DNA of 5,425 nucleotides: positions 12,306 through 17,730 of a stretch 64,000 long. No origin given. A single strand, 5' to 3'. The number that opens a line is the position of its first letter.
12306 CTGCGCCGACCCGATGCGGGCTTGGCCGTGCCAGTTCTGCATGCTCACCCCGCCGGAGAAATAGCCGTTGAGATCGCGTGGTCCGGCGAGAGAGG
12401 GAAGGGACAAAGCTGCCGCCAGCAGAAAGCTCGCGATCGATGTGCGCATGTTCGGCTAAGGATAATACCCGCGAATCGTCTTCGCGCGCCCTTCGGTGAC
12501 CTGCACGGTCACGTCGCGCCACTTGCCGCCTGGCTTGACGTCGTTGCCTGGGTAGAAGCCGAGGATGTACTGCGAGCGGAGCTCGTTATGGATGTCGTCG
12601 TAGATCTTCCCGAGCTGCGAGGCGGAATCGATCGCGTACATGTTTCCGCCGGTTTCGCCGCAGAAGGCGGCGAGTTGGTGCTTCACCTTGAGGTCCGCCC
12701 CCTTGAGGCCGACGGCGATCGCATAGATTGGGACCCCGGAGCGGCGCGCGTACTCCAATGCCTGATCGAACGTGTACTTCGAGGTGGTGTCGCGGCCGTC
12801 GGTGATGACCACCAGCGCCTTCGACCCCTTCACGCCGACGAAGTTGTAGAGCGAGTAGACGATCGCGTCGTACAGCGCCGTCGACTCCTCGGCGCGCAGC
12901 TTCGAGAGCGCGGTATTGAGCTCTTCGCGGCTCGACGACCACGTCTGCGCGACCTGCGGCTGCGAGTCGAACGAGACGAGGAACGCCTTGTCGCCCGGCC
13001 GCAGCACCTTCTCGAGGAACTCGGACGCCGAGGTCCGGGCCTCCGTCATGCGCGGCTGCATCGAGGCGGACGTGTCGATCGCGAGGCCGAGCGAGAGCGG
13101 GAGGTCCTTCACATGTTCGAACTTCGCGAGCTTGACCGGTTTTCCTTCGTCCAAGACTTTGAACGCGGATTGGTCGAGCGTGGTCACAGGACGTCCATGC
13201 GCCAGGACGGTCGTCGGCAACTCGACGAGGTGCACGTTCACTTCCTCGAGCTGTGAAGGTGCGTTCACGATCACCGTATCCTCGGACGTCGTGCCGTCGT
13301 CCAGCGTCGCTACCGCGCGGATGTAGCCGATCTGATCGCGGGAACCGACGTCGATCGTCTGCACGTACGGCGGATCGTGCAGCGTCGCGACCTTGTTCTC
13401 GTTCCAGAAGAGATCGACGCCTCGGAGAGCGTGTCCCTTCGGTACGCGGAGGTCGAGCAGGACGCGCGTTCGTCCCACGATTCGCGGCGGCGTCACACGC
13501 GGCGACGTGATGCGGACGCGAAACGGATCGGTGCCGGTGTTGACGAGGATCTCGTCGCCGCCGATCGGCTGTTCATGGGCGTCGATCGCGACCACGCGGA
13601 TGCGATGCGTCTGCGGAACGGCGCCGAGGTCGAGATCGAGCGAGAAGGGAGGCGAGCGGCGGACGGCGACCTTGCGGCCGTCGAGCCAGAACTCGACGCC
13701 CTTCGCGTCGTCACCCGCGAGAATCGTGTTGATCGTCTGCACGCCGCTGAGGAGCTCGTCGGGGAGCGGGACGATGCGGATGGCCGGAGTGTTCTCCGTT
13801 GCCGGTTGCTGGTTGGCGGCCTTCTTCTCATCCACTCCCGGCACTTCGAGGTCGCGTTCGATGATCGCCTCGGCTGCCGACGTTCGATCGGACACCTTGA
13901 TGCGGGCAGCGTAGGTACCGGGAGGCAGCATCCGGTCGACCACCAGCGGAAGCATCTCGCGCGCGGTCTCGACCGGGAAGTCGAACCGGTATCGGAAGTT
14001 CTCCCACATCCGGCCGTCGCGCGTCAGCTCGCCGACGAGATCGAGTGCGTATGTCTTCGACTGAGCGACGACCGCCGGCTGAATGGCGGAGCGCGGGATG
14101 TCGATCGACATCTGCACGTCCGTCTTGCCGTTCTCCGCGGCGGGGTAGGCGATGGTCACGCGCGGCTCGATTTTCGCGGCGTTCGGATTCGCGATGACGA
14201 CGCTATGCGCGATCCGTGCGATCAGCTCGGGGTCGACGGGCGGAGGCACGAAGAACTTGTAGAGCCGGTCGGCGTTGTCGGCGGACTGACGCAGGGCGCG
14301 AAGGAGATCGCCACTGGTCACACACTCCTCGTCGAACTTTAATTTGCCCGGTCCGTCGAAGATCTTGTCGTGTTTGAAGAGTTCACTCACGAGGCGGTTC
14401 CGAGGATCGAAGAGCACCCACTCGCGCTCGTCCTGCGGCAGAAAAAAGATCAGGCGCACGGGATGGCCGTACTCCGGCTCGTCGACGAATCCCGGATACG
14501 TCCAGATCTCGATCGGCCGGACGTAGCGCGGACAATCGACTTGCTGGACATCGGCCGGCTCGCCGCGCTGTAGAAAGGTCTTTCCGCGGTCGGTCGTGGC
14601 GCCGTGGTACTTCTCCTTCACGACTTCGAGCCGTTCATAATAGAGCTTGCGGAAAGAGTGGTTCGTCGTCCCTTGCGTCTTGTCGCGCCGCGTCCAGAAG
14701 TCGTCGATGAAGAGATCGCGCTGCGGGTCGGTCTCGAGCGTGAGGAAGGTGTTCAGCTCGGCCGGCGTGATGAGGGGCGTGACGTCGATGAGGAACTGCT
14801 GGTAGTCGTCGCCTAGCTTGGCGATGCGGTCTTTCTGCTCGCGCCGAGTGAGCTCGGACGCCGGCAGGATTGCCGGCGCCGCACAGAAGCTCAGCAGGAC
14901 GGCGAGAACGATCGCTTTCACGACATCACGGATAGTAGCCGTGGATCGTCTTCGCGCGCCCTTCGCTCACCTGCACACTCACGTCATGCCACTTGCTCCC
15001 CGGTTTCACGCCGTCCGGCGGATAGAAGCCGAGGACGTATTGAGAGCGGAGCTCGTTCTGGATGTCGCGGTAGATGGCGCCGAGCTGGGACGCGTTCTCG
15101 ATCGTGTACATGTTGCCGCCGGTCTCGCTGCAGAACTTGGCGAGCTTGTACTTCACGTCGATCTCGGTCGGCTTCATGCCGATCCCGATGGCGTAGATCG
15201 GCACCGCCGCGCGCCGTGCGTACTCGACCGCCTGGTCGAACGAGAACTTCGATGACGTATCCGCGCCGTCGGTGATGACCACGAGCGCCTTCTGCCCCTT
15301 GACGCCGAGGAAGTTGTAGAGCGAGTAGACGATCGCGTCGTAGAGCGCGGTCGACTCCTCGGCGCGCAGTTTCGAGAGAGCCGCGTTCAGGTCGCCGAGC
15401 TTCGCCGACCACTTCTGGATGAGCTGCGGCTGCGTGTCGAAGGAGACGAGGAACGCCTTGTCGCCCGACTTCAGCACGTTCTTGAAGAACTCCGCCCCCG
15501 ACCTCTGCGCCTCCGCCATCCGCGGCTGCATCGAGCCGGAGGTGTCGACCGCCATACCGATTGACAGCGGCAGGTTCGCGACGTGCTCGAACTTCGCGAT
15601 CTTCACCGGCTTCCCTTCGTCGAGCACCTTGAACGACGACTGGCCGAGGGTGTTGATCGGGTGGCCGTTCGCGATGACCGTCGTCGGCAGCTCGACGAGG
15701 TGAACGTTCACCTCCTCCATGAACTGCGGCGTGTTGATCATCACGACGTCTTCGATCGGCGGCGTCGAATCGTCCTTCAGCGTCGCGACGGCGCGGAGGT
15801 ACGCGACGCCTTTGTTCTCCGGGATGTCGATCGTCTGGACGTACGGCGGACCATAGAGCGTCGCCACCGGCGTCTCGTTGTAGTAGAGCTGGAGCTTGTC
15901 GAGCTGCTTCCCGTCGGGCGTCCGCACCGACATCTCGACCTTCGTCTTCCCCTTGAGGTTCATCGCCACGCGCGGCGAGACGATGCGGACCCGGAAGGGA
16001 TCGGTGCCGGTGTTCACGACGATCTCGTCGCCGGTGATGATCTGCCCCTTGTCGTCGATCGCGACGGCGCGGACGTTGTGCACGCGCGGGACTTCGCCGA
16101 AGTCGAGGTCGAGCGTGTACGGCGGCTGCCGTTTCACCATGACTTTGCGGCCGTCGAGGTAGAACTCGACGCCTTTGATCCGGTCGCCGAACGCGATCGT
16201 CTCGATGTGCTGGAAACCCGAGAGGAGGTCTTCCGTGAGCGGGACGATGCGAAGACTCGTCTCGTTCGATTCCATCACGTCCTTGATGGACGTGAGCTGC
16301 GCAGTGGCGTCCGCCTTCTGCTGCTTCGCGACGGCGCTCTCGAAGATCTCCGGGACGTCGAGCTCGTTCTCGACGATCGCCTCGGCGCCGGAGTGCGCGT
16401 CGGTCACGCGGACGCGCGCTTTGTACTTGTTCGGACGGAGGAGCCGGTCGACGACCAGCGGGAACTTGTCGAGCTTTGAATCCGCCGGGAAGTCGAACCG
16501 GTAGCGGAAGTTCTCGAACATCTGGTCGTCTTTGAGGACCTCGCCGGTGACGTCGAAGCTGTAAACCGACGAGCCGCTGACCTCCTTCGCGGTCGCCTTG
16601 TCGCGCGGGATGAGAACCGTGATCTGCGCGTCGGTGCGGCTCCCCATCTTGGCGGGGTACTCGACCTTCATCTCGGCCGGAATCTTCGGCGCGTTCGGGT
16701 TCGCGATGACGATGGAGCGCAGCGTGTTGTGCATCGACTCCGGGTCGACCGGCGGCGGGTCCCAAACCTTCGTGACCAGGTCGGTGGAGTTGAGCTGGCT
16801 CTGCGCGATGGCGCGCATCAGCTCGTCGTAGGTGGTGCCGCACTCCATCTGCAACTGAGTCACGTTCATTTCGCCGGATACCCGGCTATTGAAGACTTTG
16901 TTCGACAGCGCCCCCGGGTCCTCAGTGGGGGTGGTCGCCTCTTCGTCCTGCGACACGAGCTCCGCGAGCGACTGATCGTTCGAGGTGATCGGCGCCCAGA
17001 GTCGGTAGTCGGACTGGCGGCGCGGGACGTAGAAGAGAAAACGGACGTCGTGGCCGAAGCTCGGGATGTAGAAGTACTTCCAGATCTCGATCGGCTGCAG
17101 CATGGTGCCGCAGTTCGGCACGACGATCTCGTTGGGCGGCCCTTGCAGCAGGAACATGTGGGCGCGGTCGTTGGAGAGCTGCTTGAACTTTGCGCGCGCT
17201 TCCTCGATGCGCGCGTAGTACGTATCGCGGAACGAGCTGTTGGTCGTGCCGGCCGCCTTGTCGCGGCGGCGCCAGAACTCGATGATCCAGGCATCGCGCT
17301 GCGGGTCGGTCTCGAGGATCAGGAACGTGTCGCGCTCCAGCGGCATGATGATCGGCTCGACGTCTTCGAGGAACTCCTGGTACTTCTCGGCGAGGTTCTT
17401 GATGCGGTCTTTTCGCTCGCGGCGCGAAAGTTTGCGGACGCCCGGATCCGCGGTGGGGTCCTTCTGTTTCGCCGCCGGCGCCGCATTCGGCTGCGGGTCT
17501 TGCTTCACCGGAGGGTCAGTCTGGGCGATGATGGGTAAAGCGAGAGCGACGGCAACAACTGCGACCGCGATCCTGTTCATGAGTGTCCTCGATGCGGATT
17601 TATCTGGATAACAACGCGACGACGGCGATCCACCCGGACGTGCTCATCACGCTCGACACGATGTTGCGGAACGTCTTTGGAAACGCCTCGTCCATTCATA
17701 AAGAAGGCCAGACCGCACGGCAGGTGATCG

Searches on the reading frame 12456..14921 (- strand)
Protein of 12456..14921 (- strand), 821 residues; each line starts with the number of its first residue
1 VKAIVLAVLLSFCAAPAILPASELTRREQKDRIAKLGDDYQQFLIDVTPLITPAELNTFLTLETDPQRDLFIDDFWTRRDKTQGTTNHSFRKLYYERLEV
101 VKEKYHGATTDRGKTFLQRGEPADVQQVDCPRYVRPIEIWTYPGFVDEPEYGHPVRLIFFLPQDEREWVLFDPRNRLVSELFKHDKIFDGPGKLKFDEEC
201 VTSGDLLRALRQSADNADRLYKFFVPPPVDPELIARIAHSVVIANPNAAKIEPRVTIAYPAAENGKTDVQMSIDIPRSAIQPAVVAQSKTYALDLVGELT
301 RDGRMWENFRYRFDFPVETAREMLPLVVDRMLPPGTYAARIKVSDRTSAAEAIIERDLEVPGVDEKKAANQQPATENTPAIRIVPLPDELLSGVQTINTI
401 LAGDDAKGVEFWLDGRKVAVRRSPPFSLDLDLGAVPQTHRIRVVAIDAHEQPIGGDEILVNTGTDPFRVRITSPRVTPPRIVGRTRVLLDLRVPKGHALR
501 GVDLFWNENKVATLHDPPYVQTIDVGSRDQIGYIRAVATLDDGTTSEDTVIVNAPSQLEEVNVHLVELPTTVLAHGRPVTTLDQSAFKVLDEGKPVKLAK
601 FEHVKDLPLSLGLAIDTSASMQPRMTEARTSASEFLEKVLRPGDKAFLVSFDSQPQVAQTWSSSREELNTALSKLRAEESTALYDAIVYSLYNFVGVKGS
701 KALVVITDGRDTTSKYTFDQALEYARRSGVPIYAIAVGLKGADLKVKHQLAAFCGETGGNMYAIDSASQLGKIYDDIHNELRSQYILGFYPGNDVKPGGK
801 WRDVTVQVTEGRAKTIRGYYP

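Call 23: search_protein_families(library=pfam, proteins=[window:12456-14921:-], max_evalue=0.0001)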
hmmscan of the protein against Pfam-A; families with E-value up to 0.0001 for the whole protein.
window:12456-14921:- (821 aa): 2 families
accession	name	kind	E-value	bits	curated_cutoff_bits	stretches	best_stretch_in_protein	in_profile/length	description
PF00092.34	VWA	-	3e-13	50.8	23.8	1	613-775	4-173/174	von Willebrand factor type A domain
PF13519.12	VWA_2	-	2.7e-10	41.3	27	1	613-709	3-106/107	von Willebrand factor type A domain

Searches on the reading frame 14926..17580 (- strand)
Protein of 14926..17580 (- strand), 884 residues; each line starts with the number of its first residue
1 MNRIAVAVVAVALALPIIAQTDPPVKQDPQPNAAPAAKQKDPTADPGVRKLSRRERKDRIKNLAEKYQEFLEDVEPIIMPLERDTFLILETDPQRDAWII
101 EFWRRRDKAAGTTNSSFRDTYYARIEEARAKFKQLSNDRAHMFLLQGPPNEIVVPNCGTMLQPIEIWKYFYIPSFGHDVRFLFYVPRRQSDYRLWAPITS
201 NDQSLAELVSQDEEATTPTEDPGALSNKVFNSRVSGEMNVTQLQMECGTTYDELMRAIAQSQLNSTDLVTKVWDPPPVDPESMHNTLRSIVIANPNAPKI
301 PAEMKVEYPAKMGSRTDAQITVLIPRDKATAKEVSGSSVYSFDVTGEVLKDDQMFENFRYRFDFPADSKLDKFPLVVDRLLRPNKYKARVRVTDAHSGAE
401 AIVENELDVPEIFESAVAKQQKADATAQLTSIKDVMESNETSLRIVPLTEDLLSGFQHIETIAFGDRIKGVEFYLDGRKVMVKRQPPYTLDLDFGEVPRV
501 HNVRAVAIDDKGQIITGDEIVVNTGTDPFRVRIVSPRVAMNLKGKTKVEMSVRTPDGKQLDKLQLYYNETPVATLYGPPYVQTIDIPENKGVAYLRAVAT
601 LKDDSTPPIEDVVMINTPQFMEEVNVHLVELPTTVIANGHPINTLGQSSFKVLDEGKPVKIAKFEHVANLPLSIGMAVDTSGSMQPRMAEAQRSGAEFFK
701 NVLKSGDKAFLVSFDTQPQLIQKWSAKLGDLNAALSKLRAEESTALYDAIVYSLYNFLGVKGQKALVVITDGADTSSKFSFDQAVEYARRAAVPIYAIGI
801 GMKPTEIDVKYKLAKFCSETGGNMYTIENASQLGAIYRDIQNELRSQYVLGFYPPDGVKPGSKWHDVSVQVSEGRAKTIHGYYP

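Call 23: search_protein_families(library=pfam, proteins=[window:14926-17580:-], max_evalue=0.0001)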
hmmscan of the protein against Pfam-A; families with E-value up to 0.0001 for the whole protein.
window:14926-17580:- (884 aa): 4 families
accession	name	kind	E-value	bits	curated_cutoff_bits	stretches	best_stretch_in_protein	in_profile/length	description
PF00092.34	VWA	-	1.6e-10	41.9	23.8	1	677-837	5-172/174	von Willebrand factor type A domain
PF13519.12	VWA_2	-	3.9e-09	37.5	27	1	677-772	4-106/107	von Willebrand factor type A domain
PF17957.7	Big_7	-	4.2e-06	27.7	24.1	0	467-497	31-61/70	Bacterial Ig domain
PF13768.12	VWA_3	-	1.7e-05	25.4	27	0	676-802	5-135/155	von Willebrand factor type A domain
